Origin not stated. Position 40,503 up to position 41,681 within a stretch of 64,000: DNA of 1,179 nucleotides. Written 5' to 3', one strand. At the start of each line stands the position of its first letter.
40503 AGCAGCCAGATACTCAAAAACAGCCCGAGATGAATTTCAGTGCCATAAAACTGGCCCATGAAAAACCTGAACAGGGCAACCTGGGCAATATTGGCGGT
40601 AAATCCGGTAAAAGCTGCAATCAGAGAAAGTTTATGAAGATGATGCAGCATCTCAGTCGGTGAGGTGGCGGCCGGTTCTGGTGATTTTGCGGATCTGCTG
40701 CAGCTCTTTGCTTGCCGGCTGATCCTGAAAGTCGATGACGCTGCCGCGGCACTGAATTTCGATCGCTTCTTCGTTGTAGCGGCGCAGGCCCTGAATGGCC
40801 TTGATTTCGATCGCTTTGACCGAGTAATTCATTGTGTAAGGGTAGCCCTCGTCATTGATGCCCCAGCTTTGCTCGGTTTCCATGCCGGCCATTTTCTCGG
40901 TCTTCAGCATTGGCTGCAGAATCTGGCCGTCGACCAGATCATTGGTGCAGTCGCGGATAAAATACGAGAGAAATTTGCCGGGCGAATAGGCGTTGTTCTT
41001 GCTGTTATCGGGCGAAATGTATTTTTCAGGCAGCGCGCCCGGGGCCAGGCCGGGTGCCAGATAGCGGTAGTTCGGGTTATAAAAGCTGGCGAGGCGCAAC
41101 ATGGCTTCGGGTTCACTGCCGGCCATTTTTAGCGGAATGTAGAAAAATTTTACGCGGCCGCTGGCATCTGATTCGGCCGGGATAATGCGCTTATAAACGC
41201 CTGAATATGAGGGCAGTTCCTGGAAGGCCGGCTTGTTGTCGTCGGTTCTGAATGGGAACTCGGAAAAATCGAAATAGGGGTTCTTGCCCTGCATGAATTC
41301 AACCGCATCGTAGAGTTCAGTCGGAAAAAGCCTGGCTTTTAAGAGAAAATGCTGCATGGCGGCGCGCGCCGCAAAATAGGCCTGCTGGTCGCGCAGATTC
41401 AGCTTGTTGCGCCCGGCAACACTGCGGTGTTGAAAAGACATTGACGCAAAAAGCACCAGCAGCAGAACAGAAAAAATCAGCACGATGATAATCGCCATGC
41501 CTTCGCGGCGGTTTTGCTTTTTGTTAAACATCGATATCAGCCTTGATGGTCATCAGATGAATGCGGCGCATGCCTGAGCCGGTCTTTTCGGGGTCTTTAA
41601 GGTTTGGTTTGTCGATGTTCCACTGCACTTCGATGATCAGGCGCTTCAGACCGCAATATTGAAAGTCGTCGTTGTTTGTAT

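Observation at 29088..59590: Dispersed, paralogous family of minor-pilin cassettes (8 prepilin-like genes in 4 loci) without any motor genes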

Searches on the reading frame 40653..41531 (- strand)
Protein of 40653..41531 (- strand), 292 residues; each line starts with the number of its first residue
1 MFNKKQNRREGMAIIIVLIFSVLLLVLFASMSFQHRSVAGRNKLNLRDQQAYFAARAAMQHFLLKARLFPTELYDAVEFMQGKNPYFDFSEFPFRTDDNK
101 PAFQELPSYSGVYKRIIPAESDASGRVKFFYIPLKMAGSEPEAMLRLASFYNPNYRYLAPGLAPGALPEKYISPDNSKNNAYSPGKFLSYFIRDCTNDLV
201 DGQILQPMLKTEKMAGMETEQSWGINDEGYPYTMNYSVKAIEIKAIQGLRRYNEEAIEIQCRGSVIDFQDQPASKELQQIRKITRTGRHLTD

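Call 5: search_protein_families(library=pfam, proteins=[window:40653-41531:-], max_evalue=1)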
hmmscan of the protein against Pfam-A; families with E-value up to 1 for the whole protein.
window:40653-41531:- (292 aa): 1 family
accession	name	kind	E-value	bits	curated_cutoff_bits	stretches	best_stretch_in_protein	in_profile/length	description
PF07438.16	DUF1514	-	0.25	11.7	25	1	12-38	1-27/62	Protein of unknown function (DUF1514)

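Call 6: search_protein_families(library=ncbifam, proteins=[window:40653-41531:-], max_evalue=1)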
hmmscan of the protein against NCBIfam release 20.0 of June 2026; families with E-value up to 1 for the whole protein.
window:40653-41531:- (292 aa): 1 family
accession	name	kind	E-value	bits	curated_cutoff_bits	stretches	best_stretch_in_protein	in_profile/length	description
NF037980.1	T2SS_GspK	equivalog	0.00021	20.9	130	1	10-60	2-52/307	type II secretion system minor pseudopilin GspK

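Call 31: find_homologous_proteins(query=window:40653-41531:-, max_evalue=0.001)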
Query window:40653-41531:- (292 aa): 149 proteins with E <= 0.001 among 788 candidates; the best 120 are listed.
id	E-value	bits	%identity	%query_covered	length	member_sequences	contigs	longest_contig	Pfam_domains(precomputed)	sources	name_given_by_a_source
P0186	1.5e-191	653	99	100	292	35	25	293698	-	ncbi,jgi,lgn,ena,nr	ncbi:MAG TPA: hypothetical protein PLK28_00475 [Candidatus Rifleibacterium sp.]|jgi:hypothetical pro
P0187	1.6e-171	587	87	100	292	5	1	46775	-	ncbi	-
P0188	2.4e-170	583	88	100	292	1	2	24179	-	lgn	-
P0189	3.4e-168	576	86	100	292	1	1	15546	-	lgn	-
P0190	4.0e-168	576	87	97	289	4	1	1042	-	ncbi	-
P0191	7.8e-167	572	87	97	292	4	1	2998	-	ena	-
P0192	2.6e-163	560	85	98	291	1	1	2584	-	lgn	-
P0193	8.4e-160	549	80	100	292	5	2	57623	-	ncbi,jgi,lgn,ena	-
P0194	2.8e-157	540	80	99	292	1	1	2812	-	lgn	-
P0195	3.5e-157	540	79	100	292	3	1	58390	-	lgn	-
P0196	8.0e-154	529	79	98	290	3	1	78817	-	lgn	-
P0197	1.7e-152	525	78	97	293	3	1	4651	-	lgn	-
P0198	9.1e-152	522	77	100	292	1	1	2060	-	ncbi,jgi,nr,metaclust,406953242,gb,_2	ncbi:MAG: hypothetical protein ACD_39C01214G0002 [uncultured bacterium]|nr:MAG: hypothetical protein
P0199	2.4e-151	521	77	99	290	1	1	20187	-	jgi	-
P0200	1.1e-150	519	76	99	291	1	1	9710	-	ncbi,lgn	-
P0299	1.3e-66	243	44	96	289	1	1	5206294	-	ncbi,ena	-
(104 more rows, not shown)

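Call 32: find_encoding_contigs(protein=P0299, flank=10000, max_places=2)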
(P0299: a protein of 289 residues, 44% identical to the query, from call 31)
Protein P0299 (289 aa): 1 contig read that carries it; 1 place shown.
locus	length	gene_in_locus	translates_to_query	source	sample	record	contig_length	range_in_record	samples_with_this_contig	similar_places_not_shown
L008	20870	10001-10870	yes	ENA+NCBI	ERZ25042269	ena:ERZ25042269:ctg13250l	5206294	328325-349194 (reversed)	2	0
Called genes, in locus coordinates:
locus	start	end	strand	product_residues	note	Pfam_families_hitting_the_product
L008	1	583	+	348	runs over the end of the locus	-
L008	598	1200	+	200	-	-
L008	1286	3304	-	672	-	PF25255:WHD_RNase_II (weak), PF23161:HTH_RNase_II, PF00773:RNB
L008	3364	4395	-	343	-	-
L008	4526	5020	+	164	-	-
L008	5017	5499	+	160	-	-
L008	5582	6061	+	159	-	PF12694:cpYpsA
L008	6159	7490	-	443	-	PF01476:LysM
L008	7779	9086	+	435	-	PF13638:PIN_4, PF02562:PhoH, PF13604:AAA_30 (faint), PF13401:AAA_22 (faint)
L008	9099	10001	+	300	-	-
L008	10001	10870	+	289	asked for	-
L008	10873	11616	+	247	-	PF07963:N_methyl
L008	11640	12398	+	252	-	-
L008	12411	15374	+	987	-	PF00005:ABC_tran (faint), PF02463:SMC_N (faint), PF13175:AAA_15 (faint), PF13191:AAA_16 (faint), PF13304:AAA_21 (faint), PF13555:AAA_29 (faint), PF17760:UvrA_inter, PF17755:UvrA_DNA-bind, +1 more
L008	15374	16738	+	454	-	PF18073:Zn_ribbon_LapB (weak), PF13481:AAA_25, PF03796:DnaB_C (faint), PF06745:ATPase, PF13401:AAA_22 (weak), PF13541:ChlI (weak)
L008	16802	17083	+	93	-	-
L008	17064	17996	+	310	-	PF01297:ZnuA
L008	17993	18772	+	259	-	PF02463:SMC_N (weak), PF00005:ABC_tran, PF13304:AAA_21 (faint)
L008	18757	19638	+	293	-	PF00950:ABC-3, PF01032:FecCD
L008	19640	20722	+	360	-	PF03773:ArsP_1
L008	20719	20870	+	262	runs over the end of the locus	PF09323:DUF1980 (weak), PF21537:DUF1980_C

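Call 37: search_solved_structures(query=A3, max_evalue=10, show_alignments=2)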
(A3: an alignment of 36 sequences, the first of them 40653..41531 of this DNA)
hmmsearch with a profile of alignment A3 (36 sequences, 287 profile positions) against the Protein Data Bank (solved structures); distinct sequences matched with E-value up to 10: 0.

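Call 41: predict_structure(alignment_id=A3)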
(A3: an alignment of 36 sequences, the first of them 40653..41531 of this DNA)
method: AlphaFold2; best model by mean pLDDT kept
length: 292 residues; sequences in the alignment: 36
mean_pLDDT: 74.9   pTM: 0.58
mean pLDDT of the five models: 74.9, 72.9, 70.7, 69.1, 63.1
residues with pLDDT >= 90: 15; 70-90: 187; 50-70: 71; < 50: 19
segments of 3 or more residues with pLDDT < 50: 1-4, 38-43, 247-253
pLDDT, mean of each block of 10 residues (from residue 1): 52 85 89 57 69 88 86 81 65 79 83 84 82 79 74 61 60 65 81 82 71 81 79 87 57 65 88 87 63 42
secondary structure, 60 per line:
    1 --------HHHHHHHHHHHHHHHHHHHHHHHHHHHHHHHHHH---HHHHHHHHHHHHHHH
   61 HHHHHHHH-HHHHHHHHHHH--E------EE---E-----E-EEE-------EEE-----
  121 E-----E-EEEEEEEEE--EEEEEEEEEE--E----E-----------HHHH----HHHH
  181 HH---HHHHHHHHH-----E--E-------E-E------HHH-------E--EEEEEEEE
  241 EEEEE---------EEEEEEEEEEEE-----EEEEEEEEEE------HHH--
elements in order: H9-42 H46-68 H70-80 E103-105 E113-115 E129-137 E140-149 H169-172 H177-182 H186-194 E233-245 E255-266 E272-281

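Call 45: fold_search(model_id=the predicted structure, library=pdb)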
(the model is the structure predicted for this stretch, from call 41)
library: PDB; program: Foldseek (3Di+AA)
matches with E <= 10: 496; with E <= 0.001: 0
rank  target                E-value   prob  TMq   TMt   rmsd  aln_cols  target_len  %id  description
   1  8exy_C                1.6e-01  0.44  0.13  0.04   3.8        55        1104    9  M. tuberculosis RNAP paused complex with B. subtilis NusG and GMPCPP (released 2023-02-01)
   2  9mlc_B                1.8e-01  0.66  0.17  0.05   5.4        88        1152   10  Pol II-DSIF-SPT6-PAF1c-TFIIS-IWS1-ELOF1-LEDGF-nucleosome activated elongation complex Composite map T (released 2026-01-21)
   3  7t4r_N                1.9e-01  0.08  0.12  0.19  20.5       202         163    9  CryoEM structure of the HCMV Pentamer gH/gL/UL128/UL130/UL131A in complex with THBD and neutralizing fabs MSL-109 and  (released 2022-03-23)
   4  8ehq_C                2.3e-01  0.41  0.13  0.04   3.7        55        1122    9  Mycobacterium tuberculosis paused transcription complex with Bacillus subtilis NusG (released 2023-02-01)
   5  7ozn_B                2.4e-01  0.23  0.11  0.04   7.1        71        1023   13  RNA Polymerase II dimer (Class 1) (released 2021-10-06)
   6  5xs0_B                2.9e-01  0.33  0.13  0.20   4.3        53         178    6  Structure of a ssDNA bound to the outer DNA binding site of RAD52 (released 2018-04-25)
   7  6gaz_AE               3.3e-01  0.04  0.11  0.10  22.3       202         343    9  Unique features of mammalian mitochondrial translation initiation revealed by cryo-EM. This file contains the 28S rib (released 2018-08-08)
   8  1kn0_A                3.7e-01  0.28  0.14  0.20   4.6        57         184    5  Crystal Structure of the human Rad52 protein (released 2002-09-04)
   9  7kbb_D                3.7e-01  0.05  0.12  0.19  20.8       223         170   12  Cryo-EM structure of the HCMV pentamer bound by Fabs 2-18 and 8I21 (released 2021-08-11)
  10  4hrv_B                3.9e-01  0.18  0.12  0.22   5.6        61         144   10  Crystal Structure of Lipoprotein GNA1162 from Neisseria meningitidis (released 2013-04-24)
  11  8rjw_B                4.1e-01  0.25  0.14  0.24   4.6        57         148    5  Human RAD52 open ring - ssDNA complex (released 2024-04-24)
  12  8yqt_B                4.1e-01  0.15  0.11  0.03   5.7        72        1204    4  African swine fever virus RNA Polymerase-M1249L complex2 (released 2024-11-06)
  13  7lhd_FD               4.1e-01  0.10  0.10  0.21  13.9        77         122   14  The complete model of phage Qbeta virion (released 2022-01-26)
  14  7t4s_D                4.1e-01  0.04  0.11  0.18  20.5       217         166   10  CryoEM structure of the HCMV Pentamer gH/gL/UL128/UL130/UL131A in complex with NRP2 and neutralizing fabs 8I21 and 13H (released 2022-03-23)
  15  7t4r_E                4.6e-01  0.04  0.11  0.17  21.2       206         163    9  CryoEM structure of the HCMV Pentamer gH/gL/UL128/UL130/UL131A in complex with THBD and neutralizing fabs MSL-109 and  (released 2022-03-23)
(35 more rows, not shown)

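Call 50: find_related_loci(query=A3, collection=genome_contigs, flank=10000)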
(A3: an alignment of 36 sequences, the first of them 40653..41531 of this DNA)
Query A3 (292 aa) in genome_contigs; peptide patterns used: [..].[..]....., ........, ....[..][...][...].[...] (x = any residue, [..] = any of these).
278 stretches matched a pattern; 85 encode a relative of the query (tblastn E <= 1e-3); the best 80 are kept; 78 distinct loci.
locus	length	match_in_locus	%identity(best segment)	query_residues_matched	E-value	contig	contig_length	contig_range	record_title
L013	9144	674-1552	97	1-292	0e+0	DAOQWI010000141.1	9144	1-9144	MAG TPA_asm: Candidatus Ozemobacteraceae bacterium isolate AMR_MDS_1066 NODE_8085_length_9144_cov_7.908351, whole genome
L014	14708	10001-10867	97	4-292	0e+0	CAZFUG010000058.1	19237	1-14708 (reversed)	MAG TPA_asm: uncultured bacterium isolate binchicken_co115_14 genome assembly, contig: NODE_4536_length_19237_cov_5.3702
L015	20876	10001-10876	94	1-292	0e+0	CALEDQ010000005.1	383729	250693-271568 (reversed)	MAG TPA_asm: uncultured bacterium isolate SRR3330203_bin.17_CONCOCT_v1.1_MAG genome assembly, contig: ERZ724088.15, whol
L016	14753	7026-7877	88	9-292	7e-169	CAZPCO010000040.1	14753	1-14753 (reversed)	MAG TPA_asm: uncultured bacterium isolate binchicken_co117_419 genome assembly, contig: NODE_7417_length_14753_cov_4.633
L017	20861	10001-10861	87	5-292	4e-168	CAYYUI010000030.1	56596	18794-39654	MAG TPA_asm: uncultured bacterium isolate SRP192927_co1_848 genome assembly, contig: NODE_712_length_56596_cov_12.303815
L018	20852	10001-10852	86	9-292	1e-163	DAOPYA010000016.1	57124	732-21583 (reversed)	MAG TPA_asm: Candidatus Rifleibacterium sp. isolate AMR_MDS_1326 NODE_408_length_57124_cov_7.251695, whole genome shotgu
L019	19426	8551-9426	77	1-292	3e-158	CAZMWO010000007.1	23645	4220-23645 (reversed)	MAG TPA_asm: uncultured bacterium isolate SRP192927_co6_749 genome assembly, contig: NODE_4393_length_23645_cov_5.033743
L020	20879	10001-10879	76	1-292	9e-158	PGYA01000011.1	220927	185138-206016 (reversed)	MAG: Candidatus Riflebacteria bacterium HGW-Riflebacteria-2 bjp_ig2102_scaffold_236, whole genome shotgun sequence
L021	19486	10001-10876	76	1-292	2e-156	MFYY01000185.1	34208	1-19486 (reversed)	MAG: Candidatus Riflebacteria bacterium GWC2_50_8 gwc2_scaffold_4592, whole genome shotgun sequence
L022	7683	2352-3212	74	5-292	2e-154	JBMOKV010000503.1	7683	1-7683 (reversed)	MAG: Candidatus Rifleibacteriota bacterium isolate Betzabe_MAG007 MAG007_503, whole genome shotgun sequence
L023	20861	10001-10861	75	5-292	2e-154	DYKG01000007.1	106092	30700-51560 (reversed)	MAG TPA_asm: Candidatus Methylomirabilis sp. isolate SulCav_AS07-7_4_47_145 SulCav_AS07_7_117_length_106092_cov_93_23649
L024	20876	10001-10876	74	1-292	1e-153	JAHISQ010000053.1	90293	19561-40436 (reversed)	MAG: Candidatus Riflebacteria bacterium isolate MM_PC_MetaG.mb.182 MM_PC_MetaG.mb.182_k141_548387, whole genome shotgun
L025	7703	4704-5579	72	1-292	3e-151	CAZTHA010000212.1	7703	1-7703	MAG TPA_asm: uncultured bacterium isolate binchicken_co108_60 genome assembly, contig: NODE_20182_length_7703_cov_5.4337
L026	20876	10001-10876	75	1-292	2e-150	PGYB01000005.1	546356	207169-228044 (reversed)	MAG: Candidatus Riflebacteria bacterium HGW-Riflebacteria-1 bjp_ig2103_scaffold_25, whole genome shotgun sequence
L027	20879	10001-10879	71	1-292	2e-148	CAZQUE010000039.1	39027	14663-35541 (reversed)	MAG TPA_asm: uncultured bacterium isolate SRP304446_co1_153 genome assembly, contig: NODE_680_length_39027_cov_14.175767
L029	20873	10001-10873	68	1-292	4e-134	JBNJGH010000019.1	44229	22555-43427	MAG: Candidatus Rifleibacteriota bacterium isolate Y22_45dBSe2.bin.2 NODE_356_length_44229_cov_12.435713, whole genome s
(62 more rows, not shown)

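Call 53: search_protein_families(library=pfam, proteins=[L029:16285-17481:-, L029:17484-19136:-, L029:19154-20845:-, L029:13078-13911:-, L029:10876-13077:+], max_evalue=0.001)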
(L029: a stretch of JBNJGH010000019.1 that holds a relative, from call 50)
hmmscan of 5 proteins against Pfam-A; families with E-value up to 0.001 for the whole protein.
L029:16285-17481:- (398 aa): 1 family
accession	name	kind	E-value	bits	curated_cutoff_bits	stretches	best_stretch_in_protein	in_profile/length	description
PF00482.28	T2SSF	-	1.9e-48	164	25.2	2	268-390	1-125/125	Type II secretion system (T2SS), protein F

L029:17484-19136:- (550 aa): 5 families
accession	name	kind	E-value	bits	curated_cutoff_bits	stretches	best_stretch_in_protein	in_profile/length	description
PF00437.27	T2SSE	-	2.7e-129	431.5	24.9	1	178-544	2-370/370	Type II/IV secretion system protein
PF05157.20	MshEN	-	8.4e-10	39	23.1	1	72-148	11-88/90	MshEN domain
PF25199.1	nSTAND_NTPase5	-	1.6e-05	25.2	34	1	305-357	27-81/145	Novel STAND NTPase 5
PF13191.12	AAA_16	-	3.5e-05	24.8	32.6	1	308-415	10-113/167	AAA ATPase domain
PF13555.12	AAA_29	-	0.00095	19.3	27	0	315-346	19-49/61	P-loop containing region of AAA domain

L029:19154-20845:- (563 aa): 2 families
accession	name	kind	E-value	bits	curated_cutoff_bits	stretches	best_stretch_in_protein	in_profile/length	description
PF00263.26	Secretin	-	1.8e-45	155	27.5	1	344-508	1-168/169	Bacterial type II and III secretion system protein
PF03958.22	Secretin_N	-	1.5e-31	108.8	28.2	3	188-261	1-69/69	Bacterial type II/III secretion system short domain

L029:13078-13911:- (277 aa): 2 families
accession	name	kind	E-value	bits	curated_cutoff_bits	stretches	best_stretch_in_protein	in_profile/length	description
PF02650.20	HTH_WhiA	-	2.2e-22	79.7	27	1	186-268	1-83/84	WhiA C-terminal HTH domain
PF14527.11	LAGLIDADG_WhiA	-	6.9e-17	61.8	23.2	1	92-180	2-90/93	WhiA LAGLIDADG-like domain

L029:10876-13077:+ (733 aa): 1 family
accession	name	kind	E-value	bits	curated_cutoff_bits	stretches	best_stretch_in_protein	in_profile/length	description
PF01564.23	Spermine_synth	-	8.5e-11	42.2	22.9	1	267-384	7-130/186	Spermine/spermidine synthase domain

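Call 54: find_related_loci(query=L029:17484-19136:-, collection=metagenome_contigs, flank=10000)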
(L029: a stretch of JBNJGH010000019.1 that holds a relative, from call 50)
Query L029:17484-19136:- (550 aa) in metagenome_contigs; peptide patterns used: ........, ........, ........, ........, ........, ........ (x = any residue, [..] = any of these).
600 stretches matched a pattern (row limit reached: there are more); 477 encode a relative of the query (tblastn E <= 1e-3); the best 80 are kept; 80 distinct loci.
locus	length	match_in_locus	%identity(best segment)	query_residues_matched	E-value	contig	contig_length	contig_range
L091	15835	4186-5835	79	1-550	0e+0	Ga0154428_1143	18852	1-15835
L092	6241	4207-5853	73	1-549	0e+0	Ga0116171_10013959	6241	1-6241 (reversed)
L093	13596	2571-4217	72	1-549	0e+0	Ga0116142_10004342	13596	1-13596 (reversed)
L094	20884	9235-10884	72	1-550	0e+0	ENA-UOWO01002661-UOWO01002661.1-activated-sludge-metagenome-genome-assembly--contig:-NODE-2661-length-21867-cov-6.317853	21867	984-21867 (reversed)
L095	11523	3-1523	76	43-549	0e+0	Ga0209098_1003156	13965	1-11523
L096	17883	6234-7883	72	1-550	0e+0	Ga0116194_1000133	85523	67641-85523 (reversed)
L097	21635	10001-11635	66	2-548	0e+0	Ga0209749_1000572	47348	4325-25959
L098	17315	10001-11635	66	2-548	0e+0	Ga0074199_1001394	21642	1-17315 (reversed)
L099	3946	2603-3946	76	1-448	0e+0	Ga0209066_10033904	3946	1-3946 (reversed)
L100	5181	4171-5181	77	1-337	4e-180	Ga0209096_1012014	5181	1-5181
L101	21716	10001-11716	44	1-548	1e-152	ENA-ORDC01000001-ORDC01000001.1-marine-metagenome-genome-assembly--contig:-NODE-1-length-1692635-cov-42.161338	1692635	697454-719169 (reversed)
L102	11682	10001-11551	46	48-548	6e-148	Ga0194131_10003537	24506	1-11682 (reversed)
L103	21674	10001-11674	43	5-545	2e-146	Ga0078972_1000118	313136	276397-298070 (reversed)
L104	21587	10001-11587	46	39-548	6e-146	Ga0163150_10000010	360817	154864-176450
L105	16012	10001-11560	47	46-548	2e-144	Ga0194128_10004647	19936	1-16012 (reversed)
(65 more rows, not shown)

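Call 66: search_protein_families(library=pfam, proteins=[L008:9099-10001:+, L008:10873-11616:+, L008:11640-12398:+, L096:2480-3520:+, L096:9125-10150:+], max_evalue=0.1)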
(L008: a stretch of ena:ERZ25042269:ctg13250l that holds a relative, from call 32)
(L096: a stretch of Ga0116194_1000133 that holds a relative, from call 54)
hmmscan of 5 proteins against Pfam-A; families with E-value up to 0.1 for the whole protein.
L008:9099-10001:+ (300 aa): 1 family
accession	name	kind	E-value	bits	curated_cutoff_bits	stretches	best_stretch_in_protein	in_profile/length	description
PF07963.17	N_methyl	-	4.2e-05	23.4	21.2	1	4-28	2-26/27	Prokaryotic N-terminal methylation motif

L008:10873-11616:+ (247 aa): 1 family
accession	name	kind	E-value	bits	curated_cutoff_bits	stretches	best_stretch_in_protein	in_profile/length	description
PF07963.17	N_methyl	-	1.3e-07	31.3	21.2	1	4-30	1-27/27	Prokaryotic N-terminal methylation motif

L008:11640-12398:+ (252 aa): 2 families
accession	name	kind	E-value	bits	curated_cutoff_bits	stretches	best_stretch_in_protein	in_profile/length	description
PF04773.18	FecR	-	4.5e-05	24.2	24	1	112-212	4-97/97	FecR protein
PF05899.18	Cupin_3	-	0.034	14.3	23.5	1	150-185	23-56/74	EutQ-like cupin domain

L096:2480-3520:+ (346 aa): 0 families

L096:9125-10150:+ (341 aa): 4 families
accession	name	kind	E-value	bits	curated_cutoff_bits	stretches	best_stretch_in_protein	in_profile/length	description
PF00882.24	Zn_dep_PLPC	-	9.3e-13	48.9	26.8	1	47-182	1-132/167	Zinc dependent phospholipase C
PF12836.13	HHH_3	-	2.3e-08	34.4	27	1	273-330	3-64/65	Helix-hairpin-helix motif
PF02265.22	S1-P1_nuclease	-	0.00011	22.6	29.5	1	105-150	86-131/258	S1/P1 Nuclease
PF03934.19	T2SSK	-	0.0019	19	24.2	1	276-309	1-38/63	Type II secretion system (T2SS), protein K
